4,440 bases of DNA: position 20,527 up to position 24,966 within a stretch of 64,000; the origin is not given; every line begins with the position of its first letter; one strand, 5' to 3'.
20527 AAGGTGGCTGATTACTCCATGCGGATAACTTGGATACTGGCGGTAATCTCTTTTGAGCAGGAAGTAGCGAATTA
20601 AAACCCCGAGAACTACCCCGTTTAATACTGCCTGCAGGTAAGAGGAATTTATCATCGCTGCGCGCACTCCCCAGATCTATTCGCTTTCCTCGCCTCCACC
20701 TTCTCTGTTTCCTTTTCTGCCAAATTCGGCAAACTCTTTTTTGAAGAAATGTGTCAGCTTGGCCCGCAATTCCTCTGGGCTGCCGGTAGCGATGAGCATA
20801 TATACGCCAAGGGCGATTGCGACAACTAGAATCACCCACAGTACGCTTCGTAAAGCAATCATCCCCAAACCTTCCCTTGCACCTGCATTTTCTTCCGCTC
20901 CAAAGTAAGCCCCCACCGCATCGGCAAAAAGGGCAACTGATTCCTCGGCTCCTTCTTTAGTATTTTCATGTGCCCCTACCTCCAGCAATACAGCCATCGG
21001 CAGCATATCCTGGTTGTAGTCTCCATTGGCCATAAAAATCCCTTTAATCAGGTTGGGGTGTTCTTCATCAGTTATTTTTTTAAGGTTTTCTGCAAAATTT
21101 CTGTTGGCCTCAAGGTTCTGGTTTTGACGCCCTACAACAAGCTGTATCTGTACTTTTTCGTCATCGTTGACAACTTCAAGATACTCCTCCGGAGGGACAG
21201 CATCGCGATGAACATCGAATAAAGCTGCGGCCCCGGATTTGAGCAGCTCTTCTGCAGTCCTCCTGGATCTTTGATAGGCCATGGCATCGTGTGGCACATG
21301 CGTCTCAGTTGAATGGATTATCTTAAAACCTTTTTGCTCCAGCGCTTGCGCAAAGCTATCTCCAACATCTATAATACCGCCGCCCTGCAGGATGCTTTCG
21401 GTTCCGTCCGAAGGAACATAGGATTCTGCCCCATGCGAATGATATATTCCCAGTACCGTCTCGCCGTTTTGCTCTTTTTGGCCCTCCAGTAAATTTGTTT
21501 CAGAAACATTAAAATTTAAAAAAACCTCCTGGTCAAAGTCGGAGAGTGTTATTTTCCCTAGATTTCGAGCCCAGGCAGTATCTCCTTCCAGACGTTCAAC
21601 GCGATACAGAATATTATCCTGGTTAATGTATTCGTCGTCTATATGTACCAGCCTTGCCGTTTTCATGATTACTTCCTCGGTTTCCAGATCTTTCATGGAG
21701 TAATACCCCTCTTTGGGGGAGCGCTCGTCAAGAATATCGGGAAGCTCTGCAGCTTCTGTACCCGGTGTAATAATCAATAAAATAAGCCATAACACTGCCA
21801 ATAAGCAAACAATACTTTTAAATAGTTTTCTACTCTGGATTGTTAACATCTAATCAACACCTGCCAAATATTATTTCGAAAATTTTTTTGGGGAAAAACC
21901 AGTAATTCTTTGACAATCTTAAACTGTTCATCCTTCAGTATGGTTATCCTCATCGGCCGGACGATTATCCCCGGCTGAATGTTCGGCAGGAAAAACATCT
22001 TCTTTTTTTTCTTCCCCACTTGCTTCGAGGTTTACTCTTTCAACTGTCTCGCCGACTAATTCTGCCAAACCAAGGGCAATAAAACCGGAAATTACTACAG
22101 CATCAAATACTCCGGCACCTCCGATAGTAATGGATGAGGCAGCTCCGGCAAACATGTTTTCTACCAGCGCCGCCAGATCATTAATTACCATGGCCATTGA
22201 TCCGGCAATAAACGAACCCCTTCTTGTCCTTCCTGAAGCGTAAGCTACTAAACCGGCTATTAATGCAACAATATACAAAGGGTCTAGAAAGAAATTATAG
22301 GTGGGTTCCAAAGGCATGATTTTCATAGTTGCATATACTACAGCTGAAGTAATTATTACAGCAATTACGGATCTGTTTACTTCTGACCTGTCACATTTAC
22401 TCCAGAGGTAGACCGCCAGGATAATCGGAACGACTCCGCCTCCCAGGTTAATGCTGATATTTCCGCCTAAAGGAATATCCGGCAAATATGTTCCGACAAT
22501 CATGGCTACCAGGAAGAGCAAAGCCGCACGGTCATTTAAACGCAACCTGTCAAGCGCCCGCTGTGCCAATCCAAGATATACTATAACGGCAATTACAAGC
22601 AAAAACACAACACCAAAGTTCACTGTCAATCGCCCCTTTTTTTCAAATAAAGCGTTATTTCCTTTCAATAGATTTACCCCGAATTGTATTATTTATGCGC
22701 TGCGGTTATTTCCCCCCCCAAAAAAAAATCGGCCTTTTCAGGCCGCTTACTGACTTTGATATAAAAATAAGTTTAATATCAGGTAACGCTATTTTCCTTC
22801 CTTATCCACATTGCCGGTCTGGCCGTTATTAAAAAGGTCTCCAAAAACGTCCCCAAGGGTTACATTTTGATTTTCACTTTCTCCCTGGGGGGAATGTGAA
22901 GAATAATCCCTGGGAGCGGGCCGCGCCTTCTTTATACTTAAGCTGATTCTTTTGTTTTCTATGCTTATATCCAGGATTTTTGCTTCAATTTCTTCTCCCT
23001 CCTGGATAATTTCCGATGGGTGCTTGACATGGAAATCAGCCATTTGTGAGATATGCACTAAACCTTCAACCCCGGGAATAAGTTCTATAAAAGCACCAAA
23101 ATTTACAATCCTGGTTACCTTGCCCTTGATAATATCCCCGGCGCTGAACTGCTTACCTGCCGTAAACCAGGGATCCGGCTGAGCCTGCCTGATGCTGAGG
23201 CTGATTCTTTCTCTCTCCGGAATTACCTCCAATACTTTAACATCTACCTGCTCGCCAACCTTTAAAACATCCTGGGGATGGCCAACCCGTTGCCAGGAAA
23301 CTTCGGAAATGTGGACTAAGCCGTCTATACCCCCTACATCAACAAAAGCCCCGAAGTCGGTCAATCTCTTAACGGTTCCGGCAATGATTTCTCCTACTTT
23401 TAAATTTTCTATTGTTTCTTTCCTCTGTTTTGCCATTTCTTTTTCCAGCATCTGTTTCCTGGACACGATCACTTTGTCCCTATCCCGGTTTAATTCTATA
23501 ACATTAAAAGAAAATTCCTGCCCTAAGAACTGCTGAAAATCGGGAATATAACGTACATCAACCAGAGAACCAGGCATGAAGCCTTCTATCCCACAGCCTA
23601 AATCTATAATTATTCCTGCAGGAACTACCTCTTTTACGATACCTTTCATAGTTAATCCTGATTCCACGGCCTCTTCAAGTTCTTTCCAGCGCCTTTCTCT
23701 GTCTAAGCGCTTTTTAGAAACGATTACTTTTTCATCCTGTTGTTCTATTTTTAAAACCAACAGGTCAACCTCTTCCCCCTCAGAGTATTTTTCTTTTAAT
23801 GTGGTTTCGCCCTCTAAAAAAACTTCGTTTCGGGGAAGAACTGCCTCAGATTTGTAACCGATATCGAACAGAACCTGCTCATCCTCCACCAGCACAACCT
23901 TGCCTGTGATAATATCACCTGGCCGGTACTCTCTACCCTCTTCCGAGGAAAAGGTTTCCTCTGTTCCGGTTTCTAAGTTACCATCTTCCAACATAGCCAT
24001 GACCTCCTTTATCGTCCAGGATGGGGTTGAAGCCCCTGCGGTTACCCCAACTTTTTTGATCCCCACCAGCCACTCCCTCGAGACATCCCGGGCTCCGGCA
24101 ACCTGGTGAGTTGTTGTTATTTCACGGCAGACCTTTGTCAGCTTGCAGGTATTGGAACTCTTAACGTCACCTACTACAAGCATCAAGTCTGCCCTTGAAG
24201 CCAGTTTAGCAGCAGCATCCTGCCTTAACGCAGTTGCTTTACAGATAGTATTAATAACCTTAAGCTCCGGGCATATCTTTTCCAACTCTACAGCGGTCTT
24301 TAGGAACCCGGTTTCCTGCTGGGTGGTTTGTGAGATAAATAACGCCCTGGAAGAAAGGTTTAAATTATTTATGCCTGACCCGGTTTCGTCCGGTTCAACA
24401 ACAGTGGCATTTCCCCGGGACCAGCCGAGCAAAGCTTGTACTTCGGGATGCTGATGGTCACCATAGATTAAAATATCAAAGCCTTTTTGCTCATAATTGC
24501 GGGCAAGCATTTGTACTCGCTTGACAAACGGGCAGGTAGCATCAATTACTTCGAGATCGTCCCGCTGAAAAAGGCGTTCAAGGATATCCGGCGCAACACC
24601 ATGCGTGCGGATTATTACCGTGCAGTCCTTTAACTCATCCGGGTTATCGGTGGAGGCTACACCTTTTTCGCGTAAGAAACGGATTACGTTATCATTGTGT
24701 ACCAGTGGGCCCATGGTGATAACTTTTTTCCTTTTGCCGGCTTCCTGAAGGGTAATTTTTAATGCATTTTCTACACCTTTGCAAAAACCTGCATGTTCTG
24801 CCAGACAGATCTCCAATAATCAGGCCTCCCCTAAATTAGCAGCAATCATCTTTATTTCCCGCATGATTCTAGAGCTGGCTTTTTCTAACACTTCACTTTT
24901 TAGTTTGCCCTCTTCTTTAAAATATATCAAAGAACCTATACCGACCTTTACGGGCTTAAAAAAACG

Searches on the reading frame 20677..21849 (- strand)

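Call 40: search_protein_families(library=ncbifam, proteins=[window:20677-21849:-], max_evalue=1e-20)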
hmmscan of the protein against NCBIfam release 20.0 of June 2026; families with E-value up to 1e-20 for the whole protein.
window:20677-21849:- (390 aa): 1 family
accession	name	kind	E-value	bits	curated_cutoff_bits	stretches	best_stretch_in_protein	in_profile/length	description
TIGR02867.1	spore_II_P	subfamily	7.2e-47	159.8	123.15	1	134-316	2-195/196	stage II sporulation protein P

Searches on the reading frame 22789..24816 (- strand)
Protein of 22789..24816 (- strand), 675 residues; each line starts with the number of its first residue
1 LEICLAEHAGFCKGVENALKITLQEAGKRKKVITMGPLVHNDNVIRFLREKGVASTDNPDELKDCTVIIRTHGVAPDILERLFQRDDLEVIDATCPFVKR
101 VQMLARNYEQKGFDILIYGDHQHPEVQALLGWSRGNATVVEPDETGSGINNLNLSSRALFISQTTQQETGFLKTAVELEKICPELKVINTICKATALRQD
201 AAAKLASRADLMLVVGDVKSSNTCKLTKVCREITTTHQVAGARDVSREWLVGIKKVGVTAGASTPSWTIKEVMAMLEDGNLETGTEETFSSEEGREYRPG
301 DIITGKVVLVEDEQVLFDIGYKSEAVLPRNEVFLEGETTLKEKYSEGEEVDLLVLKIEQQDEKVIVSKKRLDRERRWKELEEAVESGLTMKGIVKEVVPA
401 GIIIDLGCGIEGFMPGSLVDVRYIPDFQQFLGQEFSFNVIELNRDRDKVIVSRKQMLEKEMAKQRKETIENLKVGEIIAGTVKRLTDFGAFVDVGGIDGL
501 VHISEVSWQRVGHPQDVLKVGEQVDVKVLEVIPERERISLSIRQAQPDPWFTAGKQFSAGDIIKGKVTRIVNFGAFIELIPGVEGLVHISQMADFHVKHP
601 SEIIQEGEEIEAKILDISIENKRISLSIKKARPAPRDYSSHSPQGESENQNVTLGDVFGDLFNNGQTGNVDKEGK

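Call 40: search_protein_families(library=ncbifam, proteins=[window:22789-24816:-], max_evalue=1e-20)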
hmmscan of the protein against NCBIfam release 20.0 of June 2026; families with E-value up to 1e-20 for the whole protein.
window:22789-24816:- (675 aa): 28 families (the best 25 are shown)
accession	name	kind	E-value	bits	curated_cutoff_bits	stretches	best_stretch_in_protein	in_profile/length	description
NF000907.0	PRK00087.1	equivalog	1.3e-220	734.1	624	1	1-663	1-670/671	bifunctional 4-hydroxy-3-methylbut-2-enyl diphosphate reductase/30S ribosomal protein S1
NF005208.0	PRK06676.1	equivalog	1.1e-126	423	368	1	291-664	8-388/391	30S ribosomal protein S1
NF004952.0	PRK06299.1-2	equivalog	2.4e-120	402.6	524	1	277-637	25-382/580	30S ribosomal protein S1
NF005911.0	PRK07899.1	equivalog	1.8e-105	353.4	691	1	296-634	32-368/486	30S ribosomal protein S1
NF004953.0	PRK06299.1-3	equivalog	5.1e-100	335.4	720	1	289-637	35-377/580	30S ribosomal protein S1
TIGR00717.1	rpsA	equivalog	4.4e-98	329.1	577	1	291-637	10-351/516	30S ribosomal protein S1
NF004954.0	PRK06299.1-4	equivalog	5.7e-98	328.5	727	1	291-641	12-360/560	30S ribosomal protein S1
NF004955.0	PRK06299.1-5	equivalog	1.7e-91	307.2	878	1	293-647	21-373/566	30S ribosomal protein S1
NF010379.0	PRK13806.1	equivalog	6.1e-87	292.3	648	1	287-636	22-370/491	30S ribosomal protein S1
NF004951.0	PRK06299.1-1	equivalog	2.7e-85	286.8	918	1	295-638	16-356/556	30S ribosomal protein S1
NF002187.0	PRK01045.1-1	equivalog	6.6e-79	264.9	276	1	1-278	1-277/282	4-hydroxy-3-methylbut-2-enyl diphosphate reductase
NF009024.0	PRK12360.1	equivalog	7.1e-76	255.2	387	1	1-277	1-279/281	4-hydroxy-3-methylbut-2-enyl diphosphate reductase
TIGR00216.1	ispH_lytB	equivalog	2e-73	247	187.85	1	2-277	1-280/282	4-hydroxy-3-methylbut-2-enyl diphosphate reductase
NF004956.0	PRK06299.1-6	equivalog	3.3e-64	217.5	711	1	425-638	151-365/554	30S ribosomal protein S1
NF005639.0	PRK07400.1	equivalog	6.4e-53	179.7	460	1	296-549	28-271/318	30S ribosomal protein S1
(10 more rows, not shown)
